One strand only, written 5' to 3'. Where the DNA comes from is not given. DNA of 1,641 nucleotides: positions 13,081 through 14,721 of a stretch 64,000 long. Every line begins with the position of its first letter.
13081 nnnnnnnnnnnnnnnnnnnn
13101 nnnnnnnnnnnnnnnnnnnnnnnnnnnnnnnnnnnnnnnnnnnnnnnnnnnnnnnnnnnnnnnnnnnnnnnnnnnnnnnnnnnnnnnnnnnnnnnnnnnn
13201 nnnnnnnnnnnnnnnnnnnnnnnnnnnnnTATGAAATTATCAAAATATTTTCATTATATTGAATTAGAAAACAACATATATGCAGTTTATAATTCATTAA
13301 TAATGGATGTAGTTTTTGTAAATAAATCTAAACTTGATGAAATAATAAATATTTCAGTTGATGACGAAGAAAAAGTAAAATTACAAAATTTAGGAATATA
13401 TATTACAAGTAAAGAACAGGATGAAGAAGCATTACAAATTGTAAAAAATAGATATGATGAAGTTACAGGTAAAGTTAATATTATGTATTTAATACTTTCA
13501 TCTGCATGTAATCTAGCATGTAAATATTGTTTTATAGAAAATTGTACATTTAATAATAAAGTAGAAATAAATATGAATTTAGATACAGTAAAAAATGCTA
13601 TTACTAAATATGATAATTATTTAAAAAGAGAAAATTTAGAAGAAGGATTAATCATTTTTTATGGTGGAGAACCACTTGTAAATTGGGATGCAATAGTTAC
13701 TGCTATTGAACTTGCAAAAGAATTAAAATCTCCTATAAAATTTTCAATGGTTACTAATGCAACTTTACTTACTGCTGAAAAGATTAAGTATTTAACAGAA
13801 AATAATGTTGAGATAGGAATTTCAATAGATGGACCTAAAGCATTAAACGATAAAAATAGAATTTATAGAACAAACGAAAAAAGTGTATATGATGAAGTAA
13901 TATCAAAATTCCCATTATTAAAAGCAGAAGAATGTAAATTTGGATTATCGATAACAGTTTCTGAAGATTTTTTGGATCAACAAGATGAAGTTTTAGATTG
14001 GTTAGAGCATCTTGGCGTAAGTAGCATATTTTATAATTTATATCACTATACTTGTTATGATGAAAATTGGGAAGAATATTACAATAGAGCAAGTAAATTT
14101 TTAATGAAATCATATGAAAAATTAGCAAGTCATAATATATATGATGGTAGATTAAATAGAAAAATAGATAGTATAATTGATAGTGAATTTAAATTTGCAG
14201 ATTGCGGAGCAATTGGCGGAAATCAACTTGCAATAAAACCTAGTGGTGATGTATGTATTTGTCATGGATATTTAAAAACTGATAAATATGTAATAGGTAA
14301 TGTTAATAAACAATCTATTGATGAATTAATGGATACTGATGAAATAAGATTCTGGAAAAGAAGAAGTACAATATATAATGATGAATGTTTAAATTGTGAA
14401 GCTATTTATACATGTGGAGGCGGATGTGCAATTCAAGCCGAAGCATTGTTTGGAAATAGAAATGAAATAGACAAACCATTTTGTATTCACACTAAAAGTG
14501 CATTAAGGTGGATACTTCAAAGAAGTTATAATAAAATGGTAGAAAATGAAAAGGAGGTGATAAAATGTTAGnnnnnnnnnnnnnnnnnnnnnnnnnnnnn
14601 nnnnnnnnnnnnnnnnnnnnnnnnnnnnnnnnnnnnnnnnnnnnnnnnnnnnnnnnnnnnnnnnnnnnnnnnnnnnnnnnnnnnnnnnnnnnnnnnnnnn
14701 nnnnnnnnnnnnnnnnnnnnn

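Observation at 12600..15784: RiPP-like cluster: GNAT + radical SAM/SPASM maturase + uncalled six-Cys 59-aa peptide + amidohydrolase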

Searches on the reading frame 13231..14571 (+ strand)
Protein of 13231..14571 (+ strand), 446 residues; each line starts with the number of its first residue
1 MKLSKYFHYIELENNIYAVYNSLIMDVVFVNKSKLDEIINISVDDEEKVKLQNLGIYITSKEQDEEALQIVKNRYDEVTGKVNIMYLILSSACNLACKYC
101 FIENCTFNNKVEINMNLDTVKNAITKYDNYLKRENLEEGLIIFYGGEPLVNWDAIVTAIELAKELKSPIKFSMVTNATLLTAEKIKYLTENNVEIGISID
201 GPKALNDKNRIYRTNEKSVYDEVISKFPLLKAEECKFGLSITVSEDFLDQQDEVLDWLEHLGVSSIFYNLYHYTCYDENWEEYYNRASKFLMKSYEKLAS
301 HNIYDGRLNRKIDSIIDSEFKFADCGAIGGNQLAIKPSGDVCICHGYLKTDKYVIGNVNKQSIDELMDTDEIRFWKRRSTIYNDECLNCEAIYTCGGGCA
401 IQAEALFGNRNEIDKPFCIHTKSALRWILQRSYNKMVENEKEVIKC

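Call 3: search_protein_families(library=ncbifam, proteins=[window:13231-14571:+], max_evalue=0.01)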
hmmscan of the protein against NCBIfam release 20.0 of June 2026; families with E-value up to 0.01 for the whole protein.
window:13231-14571:+ (446 aa): 65 families (the best 25 are shown)
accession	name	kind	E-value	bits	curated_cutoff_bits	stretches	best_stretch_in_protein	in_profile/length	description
TIGR04136.1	rSAM_FibroRumin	equivalog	2.4e-68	231.1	400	1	4-431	2-452/458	FibroRumin system radical SAM peptide maturase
NF047865.1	rSAM_PapB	equivalog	2.9e-48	164.8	340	1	83-410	3-327/330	PapB family radical SAM/SPASM ranthipeptide maturase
NF041298.1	rSAM_mat_DynA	equivalog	6.1e-39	134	450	1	92-415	10-337/356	dynobactin maturation radical SAM/SPASM protein DynA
TIGR04064.1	rSAM_nif11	equivalog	2.2e-37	128.9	518.7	2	43-227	45-221/459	nif11-like peptide radical SAM maturase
TIGR03942.1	sulfatase_rSAM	equivalog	2.3e-37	128.9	349.45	1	88-421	6-346/363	anaerobic sulfatase maturase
TIGR03974.1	rSAM_six_Cys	equivalog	3.1e-37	128.5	425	1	70-410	84-427/451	thioether cross-link-forming SCIFF peptide maturase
TIGR03906.1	quino_hemo_SAM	equivalog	6.6e-37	127.2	453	1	81-421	92-436/467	quinohemoprotein amine dehydrogenase maturation protein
TIGR03978.1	rSAM_paired_1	equivalog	2.9e-35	121.9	370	1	6-297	3-296/466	His-Xaa-Ser system radical SAM maturase HxsB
NF040492.1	not_ScfB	exception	2.7e-34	118.8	855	1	51-403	69-419/450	ScfB-related radical SAM/SPASM orphan maturase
TIGR04163.1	rSAM_cobopep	equivalog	1.2e-32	113.2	375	1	81-426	62-413/428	peptide-modifying radical SAM enzyme CbpB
TIGR04068.1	rSAM_ocin_clost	equivalog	6.7e-32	111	500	1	7-424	2-445/462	Cys-rich peptide radical SAM maturase CcpM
TIGR04463.1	rSAM_vs_C_rich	equivalog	2.3e-30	105.7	525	1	9-401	4-396/438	TIGR04463 family radical SAM/SPASM RiPP maturase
TIGR04083.1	rSAM_pep_methan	hypoth_equivalog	5e-30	104.6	300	1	87-441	4-352/376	TIGR04083 family peptide-modifying radical SAM enzyme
TIGR04280.1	geopep_mat_rSAM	hypoth_equivalog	2.3e-29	102.7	400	1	1-406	1-399/428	geopeptide radical SAM maturase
NF038107.1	rSAM_NF038107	equivalog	3.1e-29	102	600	1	1-439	1-437/444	Cys-every-fifth radical SAM/SPASM peptide maturase CefB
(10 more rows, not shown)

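Call 4: search_protein_families(library=pfam, proteins=[window:13231-14571:+], max_evalue=0.01)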
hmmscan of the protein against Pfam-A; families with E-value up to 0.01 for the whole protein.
window:13231-14571:+ (446 aa): 3 families
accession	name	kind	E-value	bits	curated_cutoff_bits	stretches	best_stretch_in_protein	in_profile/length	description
PF04055.27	Radical_SAM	-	1.5e-13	51.7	29.5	1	88-224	2-130/166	Radical SAM superfamily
PF13186.11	SPASM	-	1.2e-08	35.6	21.5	1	325-390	1-67/67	Iron-sulfur cluster-binding domain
PF13353.11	Fer4_12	-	1.8e-07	32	22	1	88-208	10-122/137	4Fe-4S single cluster domain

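Call 10: find_homologous_proteins(query=window:13231-14571:+)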
Query window:13231-14571:+ (446 aa): 727 proteins with E <= 0.001 among 6599 candidates; the best 120 are listed.
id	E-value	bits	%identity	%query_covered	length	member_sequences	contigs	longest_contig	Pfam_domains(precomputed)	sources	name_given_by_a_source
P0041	1.3e-298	1008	100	100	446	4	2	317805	PF13186.12,PF04055.28,PF13353.12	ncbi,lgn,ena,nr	ncbi:MAG: SPASM domain-containing protein [Bacilli bacterium]|nr:SPASM domain-containing protein [Ba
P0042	1.3e-297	1005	100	100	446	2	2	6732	PF13186.12,PF04055.28,PF13353.12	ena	-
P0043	6.8e-270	913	91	98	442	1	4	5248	PF13186.12,PF04055.28,PF13353.12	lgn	-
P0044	8.3e-270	913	91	98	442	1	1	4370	PF13186.12,PF04055.28,PF13353.12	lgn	-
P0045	9.8e-245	830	80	98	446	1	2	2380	PF13186.12,PF04055.28,PF13353.12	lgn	-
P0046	2.6e-223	760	74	99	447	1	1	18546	PF13186.12,PF04055.28,PF13353.12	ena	-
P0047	1.3e-215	734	71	100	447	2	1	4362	PF13186.12,PF04055.28,PF13353.12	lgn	-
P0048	1.6e-214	731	71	98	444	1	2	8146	PF13186.12,PF04055.28,PF13353.12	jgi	-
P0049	1.2e-212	725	69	100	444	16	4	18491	PF13186.12,PF04055.28,PF13353.12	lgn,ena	-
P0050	7.8e-210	715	70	100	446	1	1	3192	PF13186.12,PF04055.28,PF13353.12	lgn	-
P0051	8.4e-208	709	69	99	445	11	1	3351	PF13186.12,PF04055.28,PF13353.12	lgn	-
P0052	9.6e-206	702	68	98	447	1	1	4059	PF13186.12,PF04055.28,PF13353.12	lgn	-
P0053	3.0e-203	694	67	100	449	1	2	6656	PF13186.12,PF04055.28,PF13353.12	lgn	-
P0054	4.5e-202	690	66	99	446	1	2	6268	PF13186.12,PF04055.28,PF13353.12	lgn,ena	-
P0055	1.9e-201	688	68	100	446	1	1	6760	PF13186.12,PF04055.28,PF13353.12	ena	-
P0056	5.0e-201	686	66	99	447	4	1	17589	PF13186.12,PF04055.28,PF13353.12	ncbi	-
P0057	1.1e-200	685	67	99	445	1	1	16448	PF13186.12,PF04055.28,PF13353.12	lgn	-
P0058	2.0e-199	681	67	100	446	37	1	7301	PF13186.12,PF04055.28,PF13353.12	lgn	-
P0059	2.4e-199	681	66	98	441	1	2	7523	PF13186.12,PF04055.28,PF13353.12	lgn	-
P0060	1.2e-198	678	67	99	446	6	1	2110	PF13186.12,PF04055.28,PF13353.12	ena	-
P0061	3.2e-198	677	67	97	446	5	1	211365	PF13186.12,PF04055.28,PF13353.12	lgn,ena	-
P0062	8.0e-197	672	65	99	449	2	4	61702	PF13186.12,PF04055.28,PF13353.12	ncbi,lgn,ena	-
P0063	2.4e-195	668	66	99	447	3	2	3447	PF13186.12,PF04055.28,PF13353.12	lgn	-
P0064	2.6e-195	667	66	98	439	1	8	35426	PF13186.12,PF04055.28,PF13353.12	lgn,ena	-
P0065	3.4e-195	667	65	99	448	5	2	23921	PF13186.12,PF04055.28,PF13353.12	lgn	-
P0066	1.9e-194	665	65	100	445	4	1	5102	PF13186.12,PF04055.28,PF13353.12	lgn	-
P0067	3.8e-194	664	66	100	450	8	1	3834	PF13186.12,PF04055.28,PF13353.12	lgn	-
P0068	5.0e-194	663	64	99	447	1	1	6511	PF13186.12,PF04055.28,PF13353.12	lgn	-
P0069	5.4e-194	663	64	100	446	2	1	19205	PF13186.12,PF04055.28,PF13353.12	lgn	-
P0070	1.4e-193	662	66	97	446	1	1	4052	PF13186.12,PF04055.28,PF13353.12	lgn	-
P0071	1.1e-192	659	63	99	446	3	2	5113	PF13186.12,PF04055.28,PF13353.12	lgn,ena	-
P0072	3.9e-192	657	65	97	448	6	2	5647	PF13186.12,PF04055.28,PF13353.12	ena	-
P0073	4.6e-192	657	65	99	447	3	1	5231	PF13186.12,PF04055.28,PF13353.12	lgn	-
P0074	3.7e-190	650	63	99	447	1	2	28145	PF13186.12,PF04055.28,PF13353.12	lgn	-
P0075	6.0e-190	650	63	99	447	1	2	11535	PF13186.12,PF04055.28,PF13353.12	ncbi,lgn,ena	-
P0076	9.2e-190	649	64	100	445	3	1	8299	PF13186.12,PF04055.28,PF13353.12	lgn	-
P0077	1.8e-189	648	62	99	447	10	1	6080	PF13186.12,PF04055.28,PF13353.12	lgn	-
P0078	6.8e-189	646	63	100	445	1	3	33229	PF13186.12,PF04055.28,PF13353.12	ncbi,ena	-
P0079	1.2e-188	645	64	100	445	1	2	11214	PF13186.12,PF04055.28,PF13353.12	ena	-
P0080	2.6e-188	644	61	100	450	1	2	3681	PF13186.12,PF04055.28,PF13353.12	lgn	-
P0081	5.3e-188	643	63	97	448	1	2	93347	PF13186.12,PF04055.28,PF13353.12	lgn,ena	-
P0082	8.6e-188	643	63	100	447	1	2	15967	PF13186.12,PF04055.28,PF13353.12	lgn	-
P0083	9.8e-188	642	62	99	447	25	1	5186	PF13186.12,PF04055.28,PF13353.12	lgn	-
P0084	1.3e-187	642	64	100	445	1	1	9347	PF13186.12,PF04055.28,PF13353.12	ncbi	-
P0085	1.5e-185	635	61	99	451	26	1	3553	PF13186.12,PF04055.28,PF13353.12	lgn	-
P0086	5.9e-185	633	60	100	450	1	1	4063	PF13186.12,PF04055.28,PF13353.12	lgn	-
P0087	5.3e-184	630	61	99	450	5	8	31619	PF13186.12,PF04055.28,PF13353.12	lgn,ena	-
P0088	1.2e-181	622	62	99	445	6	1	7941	PF13186.12,PF04055.28,PF13353.12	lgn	-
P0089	2.2e-178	612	59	98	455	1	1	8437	PF13186.12,PF04055.28,PF13353.12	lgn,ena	-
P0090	4.5e-161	555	55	99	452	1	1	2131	PF13186.12,PF04055.28,PF13353.12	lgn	-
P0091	1.5e-160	553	55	99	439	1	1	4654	PF13186.12,PF04055.28,PF13353.12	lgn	-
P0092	5.4e-159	548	54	99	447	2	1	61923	PF13186.12,PF04055.28,PF13353.12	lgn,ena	-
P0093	2.0e-158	546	54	99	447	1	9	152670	PF13186.12,PF04055.28,PF13353.12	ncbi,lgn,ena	-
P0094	3.1e-158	545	54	99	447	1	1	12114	PF13186.12,PF04055.28,PF13353.12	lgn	-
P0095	1.2e-154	533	53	98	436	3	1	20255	PF13186.12,PF04055.28,PF13353.12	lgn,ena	-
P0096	3.3e-154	532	53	99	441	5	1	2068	PF13186.12,PF04055.28,PF13353.12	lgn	-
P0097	6.4e-154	531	53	99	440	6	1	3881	PF13186.12,PF04055.28,PF13353.12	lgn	-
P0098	6.1e-153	528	52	97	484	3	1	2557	PF13186.12,PF04055.28,PF13353.12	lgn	-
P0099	2.7e-151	522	52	98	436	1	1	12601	PF13186.12,PF04055.28,PF13353.12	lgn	-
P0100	6.8e-150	518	59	87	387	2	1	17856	PF13186.12,PF04055.28,PF13353.12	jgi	-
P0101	1.2e-149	517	50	98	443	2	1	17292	PF13186.12,PF04055.28,PF13353.12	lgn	-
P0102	4.3e-149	515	51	99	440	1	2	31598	PF13186.12,PF04055.28,PF13353.12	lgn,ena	-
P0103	2.3e-148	513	51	98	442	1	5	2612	PF13186.12,PF04055.28,PF13353.12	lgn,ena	-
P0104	1.1e-147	510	51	99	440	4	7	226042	PF13186.12,PF04055.28,PF13353.12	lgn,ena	-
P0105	3.3e-147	509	51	96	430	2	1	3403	PF13186.12,PF04055.28,PF13353.12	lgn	-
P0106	1.4e-146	507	50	99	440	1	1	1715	PF13186.12,PF04055.28,PF13353.12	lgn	-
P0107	5.9e-145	502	57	84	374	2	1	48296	PF13186.12,PF04055.28,PF13353.12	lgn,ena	-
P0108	6.2e-145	501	50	99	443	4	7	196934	PF13186.12,PF04055.28,PF13353.12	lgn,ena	-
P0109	1.8e-142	493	48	99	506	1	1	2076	PF13186.12,PF04055.28,PF13353.12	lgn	-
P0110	4.4e-142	492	48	100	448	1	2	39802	PF13186.12,PF04055.28,PF13353.12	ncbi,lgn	-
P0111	1.7e-141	490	50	97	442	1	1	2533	PF13186.12,PF04055.28,PF13353.12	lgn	-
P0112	3.1e-141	489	49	97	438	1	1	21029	PF13186.12,PF04055.28,PF13353.12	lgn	-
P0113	8.1e-140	485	48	97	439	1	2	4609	PF13186.12,PF04055.28,PF13353.12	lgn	-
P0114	1.2e-139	484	47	98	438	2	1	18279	PF13186.12,PF04055.28,PF13353.12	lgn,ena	-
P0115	3.6e-137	476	49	99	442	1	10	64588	PF13186.12,PF04055.28,PF13353.12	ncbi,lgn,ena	-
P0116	8.0e-137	475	47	97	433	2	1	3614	PF13186.12,PF04055.28,PF13353.12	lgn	-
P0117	3.1e-136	473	48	97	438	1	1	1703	PF13186.12,PF04055.28,PF13353.12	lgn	-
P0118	6.5e-136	472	48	97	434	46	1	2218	PF13186.12,PF04055.28,PF13353.12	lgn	-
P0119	3.1e-135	470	48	97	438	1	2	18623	PF04055.28,PF13353.12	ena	-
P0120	6.8e-135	468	47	97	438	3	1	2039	PF04055.28,PF13353.12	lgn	-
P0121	1.0e-134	468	48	98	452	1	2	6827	PF04055.28,PF13353.12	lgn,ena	-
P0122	3.2e-134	466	49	97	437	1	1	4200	PF04055.28,PF13353.12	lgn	-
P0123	6.0e-132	459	46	100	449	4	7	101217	PF13186.12,PF04055.28,PF13353.12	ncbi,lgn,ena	-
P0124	3.3e-131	456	47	100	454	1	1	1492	PF13186.12,PF04055.28,PF13353.12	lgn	-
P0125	6.1e-131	455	47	97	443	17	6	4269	PF04055.28,PF13353.12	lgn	-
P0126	8.2e-131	455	46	97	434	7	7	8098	PF13186.12,PF04055.28,PF13353.12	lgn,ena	-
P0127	1.2e-130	454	48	97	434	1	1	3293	PF13186.12,PF04055.28,PF13353.12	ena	-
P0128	5.5e-130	452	47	97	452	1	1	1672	PF04055.28,PF13353.12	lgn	-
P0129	1.3e-129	451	47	97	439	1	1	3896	PF13186.12,PF04055.28,PF13353.12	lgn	-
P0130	5.3e-129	449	46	97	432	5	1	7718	PF13186.12,PF04055.28,PF13353.12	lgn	-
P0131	1.3e-128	448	47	97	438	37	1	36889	PF13186.12,PF04055.28,PF13353.12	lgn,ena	-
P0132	1.4e-127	444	46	97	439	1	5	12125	PF13186.12,PF04055.28,PF13353.12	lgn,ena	-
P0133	6.5e-127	442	48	97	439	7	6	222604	PF04055.28,PF13353.12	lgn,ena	-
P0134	1.1e-126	441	45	98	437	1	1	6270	PF04055.28,PF13353.12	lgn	-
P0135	1.2e-126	441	47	94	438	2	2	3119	PF13186.12,PF04055.28,PF13353.12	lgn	-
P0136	5.4e-126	439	48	99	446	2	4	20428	PF04055.28,PF13353.12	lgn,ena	-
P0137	9.2e-126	438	47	97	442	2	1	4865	PF04055.28,PF13353.12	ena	-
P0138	1.1e-125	438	45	97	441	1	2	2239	PF13186.12,PF04055.28,PF13353.12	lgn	-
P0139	4.7e-125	436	46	96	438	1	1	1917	PF13186.12,PF04055.28,PF13353.12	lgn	-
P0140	9.1e-125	435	47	94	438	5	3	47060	PF13186.12,PF04055.28,PF13353.12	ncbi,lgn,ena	-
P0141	3.7e-124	433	45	97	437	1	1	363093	PF13186.12,PF04055.28,PF13353.12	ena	-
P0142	2.9e-123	430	45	97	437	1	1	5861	PF13186.12,PF04055.28,PF13353.12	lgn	-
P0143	1.2e-122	428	46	92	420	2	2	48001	PF13186.12,PF04055.28,PF13353.12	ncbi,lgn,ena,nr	ncbi:MAG: radical SAM protein [Clostridia bacterium]|nr:radical SAM protein [Clostridia bacterium]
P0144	4.0e-121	423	67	64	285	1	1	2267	PF04055.28,PF13353.12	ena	-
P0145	4.8e-118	413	42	96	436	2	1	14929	PF13186.12,PF04055.28,PF13353.12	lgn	-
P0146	1.6e-117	411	43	97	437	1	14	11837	PF13186.12,PF04055.28,PF13353.12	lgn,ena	-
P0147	5.0e-117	409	44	96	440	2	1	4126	PF13186.12,PF04055.28,PF13353.12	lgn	-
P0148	5.0e-117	409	43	97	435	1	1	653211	PF13186.12,PF04055.28,PF13353.12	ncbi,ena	-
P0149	2.8e-115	404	44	97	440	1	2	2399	PF13186.12,PF04055.28,PF13353.12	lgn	-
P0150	4.2e-115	403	42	96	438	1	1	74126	PF13186.12,PF04055.28,PF13353.12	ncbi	-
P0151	4.5e-115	403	44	97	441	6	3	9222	PF13186.12,PF04055.28,PF13353.12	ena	-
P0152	1.7e-114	401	43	97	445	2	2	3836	PF13186.12,PF04055.28,PF13353.12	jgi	-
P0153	2.9e-114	400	42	97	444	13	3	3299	PF13186.12,PF04055.28,PF13353.12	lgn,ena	-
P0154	3.3e-114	400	43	100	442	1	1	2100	PF04055.28,PF13353.12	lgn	-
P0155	7.2e-114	399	43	97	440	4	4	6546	PF13186.12,PF04055.28,PF13353.12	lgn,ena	-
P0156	1.2e-113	398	46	97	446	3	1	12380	PF13186.12,PF04055.28,PF13353.12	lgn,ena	-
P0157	1.3e-112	395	41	97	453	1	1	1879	PF13186.12,PF04055.28,PF13353.12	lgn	-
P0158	3.2e-112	394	43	99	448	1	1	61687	PF13186.12,PF04055.28,PF13353.12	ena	-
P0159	4.3e-112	393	43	99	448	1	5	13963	PF13186.12,PF04055.28,PF13353.12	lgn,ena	-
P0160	6.8e-112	393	43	99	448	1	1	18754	PF13186.12,PF04055.28,PF13353.12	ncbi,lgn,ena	-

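Call 35: search_solved_structures(query=window:13231-14571:+, max_evalue=0.00001)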
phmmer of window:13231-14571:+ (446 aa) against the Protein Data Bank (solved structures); distinct sequences matched with E-value up to 0.00001: 5.
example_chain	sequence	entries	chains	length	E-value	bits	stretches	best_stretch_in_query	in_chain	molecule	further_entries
5wgg_A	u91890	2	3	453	2e-31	112.5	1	82-422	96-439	Radical SAM domain protein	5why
8vpo_A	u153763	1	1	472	1.7e-25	93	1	10-434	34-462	Radical SAM core domain-containing protein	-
4k37_A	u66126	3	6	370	5.8e-17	64.9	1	88-402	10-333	Anaerobic sulfatase-maturating enzyme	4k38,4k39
4k36_A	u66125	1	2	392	1e-16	64.1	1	88-404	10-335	Anaerobic sulfatase-maturating enzyme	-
9gm3_A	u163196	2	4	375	2.2e-14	56.3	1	87-220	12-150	ChlB radical SAM domain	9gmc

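Call 36: find_related_loci(query=A5, collection=genome_contigs, flank=6000)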
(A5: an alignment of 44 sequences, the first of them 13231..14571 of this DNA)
Query A5 (446 aa) in genome_contigs; peptide patterns used: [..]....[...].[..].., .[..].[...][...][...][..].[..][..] (x = any residue, [..] = any of these).
599 stretches matched a pattern (row limit reached: there are more); 396 encode a relative of the query (tblastn E <= 1e-3); the best 80 are kept; 80 distinct loci.
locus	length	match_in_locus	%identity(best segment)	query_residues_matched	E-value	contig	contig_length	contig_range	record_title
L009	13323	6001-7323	65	1-442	0e+0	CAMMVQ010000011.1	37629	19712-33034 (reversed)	MAG: uncultured Mollicutes bacterium isolate ERR7167064_bin.22_MetaWRAP_v1.1_MAG genome assembly, contig: NODE_373_lengt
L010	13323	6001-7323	66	1-444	0e+0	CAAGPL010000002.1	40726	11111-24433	MAG TPA_asm: Bacilli bacterium, isolate HGM10825, WGS project CAAGPL010000000 data, contig: SRS820607_84_k75_7215, whole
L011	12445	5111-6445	66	1-443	0e+0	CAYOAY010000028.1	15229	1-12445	MAG TPA_asm: uncultured Muribaculaceae bacterium isolate SRP313737_co1_208 genome assembly, contig: NODE_5973_length_152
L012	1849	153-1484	63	1-443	0e+0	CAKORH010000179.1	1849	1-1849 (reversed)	MAG: uncultured Bacilli bacterium isolate REFINED_METABAT215_TOP10_CONTIGS_1500_ASSEMBLY_K77_MERGED__Hadza_MoBio_hadza-A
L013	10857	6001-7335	65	1-443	0e+0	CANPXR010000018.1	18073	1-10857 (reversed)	MAG: uncultured Bacilli bacterium isolate Lapin-004__bin62 genome assembly, contig: Lapin-004__NODE_3935_length_18073_co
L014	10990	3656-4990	64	1-443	0e+0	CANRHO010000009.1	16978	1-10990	MAG: uncultured Bacilli bacterium isolate Lapin-030__bin94 genome assembly, contig: Lapin-030__NODE_4700_length_16978_co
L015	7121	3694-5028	63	1-443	0e+0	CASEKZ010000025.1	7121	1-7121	uncultured bacterium isolate CO.T19.metabat-bins.98 genome assembly, contig: CO.T19.metabat-bins.98.fa_k141_14265499, wh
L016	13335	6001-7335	63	1-443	0e+0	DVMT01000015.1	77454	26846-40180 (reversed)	MAG TPA_asm: Candidatus Aphodocola excrementigallinarum isolate CHK193-30670 CHK193__C78024_L77454_ERR3414588, whole gen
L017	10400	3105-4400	64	1-433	0e+0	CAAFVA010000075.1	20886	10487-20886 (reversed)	MAG TPA_asm: Bacilli bacterium, isolate HGM10829, WGS project CAAFVA010000000 data, contig: SRS295027_37_k89_84514, whol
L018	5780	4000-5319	55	1-441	2e-167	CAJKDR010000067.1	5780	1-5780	MAG TPA_asm: uncultured Clostridiaceae bacterium isolate ERR321602-bin.7 genome assembly, contig: NODE_6702_length_5780_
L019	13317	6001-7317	51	1-440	3e-152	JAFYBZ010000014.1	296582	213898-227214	MAG: Clostridia bacterium isolate RGIG6952 Sheep_Rumen.Co__c557072, whole genome shotgun sequence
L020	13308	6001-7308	50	1-438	5e-152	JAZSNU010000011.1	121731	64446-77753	MAG: Clostridia bacterium isolate T1900044550_TS20190016.MAGScoT_cleanbin_000022 SGB_214_k141_1158754, whole genome shot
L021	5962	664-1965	47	1-436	5e-142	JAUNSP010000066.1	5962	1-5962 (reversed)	MAG: Clostridia bacterium isolate S4R_St_44 NODE_4546_length_5962_cov_12.472660, whole genome shotgun sequence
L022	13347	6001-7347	46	1-444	3e-137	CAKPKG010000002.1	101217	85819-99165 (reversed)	MAG: uncultured Clostridia bacterium isolate REFINED_METABAT215_TOP10_CONTIGS_1500_ASSEMBLY_K77_MERGED__Hadza_PheChl_Fib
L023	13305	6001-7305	47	1-433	5e-134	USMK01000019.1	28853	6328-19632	uncultured Clostridium sp. isolate UMGS1864 genome assembly, contig: NODE_397_length_28853_cov_4.688971, whole genome sh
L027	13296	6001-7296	43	3-433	3e-120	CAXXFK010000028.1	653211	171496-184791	MAG: Sedimentisphaerales bacterium isolate b913d1aa-c6fb-43ae-b699-25cabd59f994 genome assembly, contig: contig_28, whol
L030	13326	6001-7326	42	1-442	4e-115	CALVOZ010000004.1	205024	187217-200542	MAG: uncultured Bacilli bacterium isolate BRZ_CP__bin63 genome assembly, contig: BRZ_CP__NODE_59_length_205024_cov_34.27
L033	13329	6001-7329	40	1-440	9e-111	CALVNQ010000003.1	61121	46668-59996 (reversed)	MAG: uncultured Clostridia bacterium isolate BRZ_BV__bin76 genome assembly, contig: BRZ_BV__NODE_521_length_61121_cov_12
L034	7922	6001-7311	40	4-440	4e-110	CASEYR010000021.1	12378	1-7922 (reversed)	uncultured Alphaproteobacteria bacterium isolate B5_L1_362362_idba_bin.105 genome assembly, contig: B5_L1_362362_idba_bi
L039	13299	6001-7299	40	1-432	7e-105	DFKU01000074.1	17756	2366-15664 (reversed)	MAG TPA_asm: Alphaproteobacteria bacterium UBA3637 UBA3637_contig_94671, whole genome shotgun sequence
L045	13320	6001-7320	30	1-432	3e-63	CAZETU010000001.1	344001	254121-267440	MAG TPA_asm: Candidatus Woesearchaeota archaeon isolate binchicken_co243_217 genome assembly, contig: NODE_3_length_3440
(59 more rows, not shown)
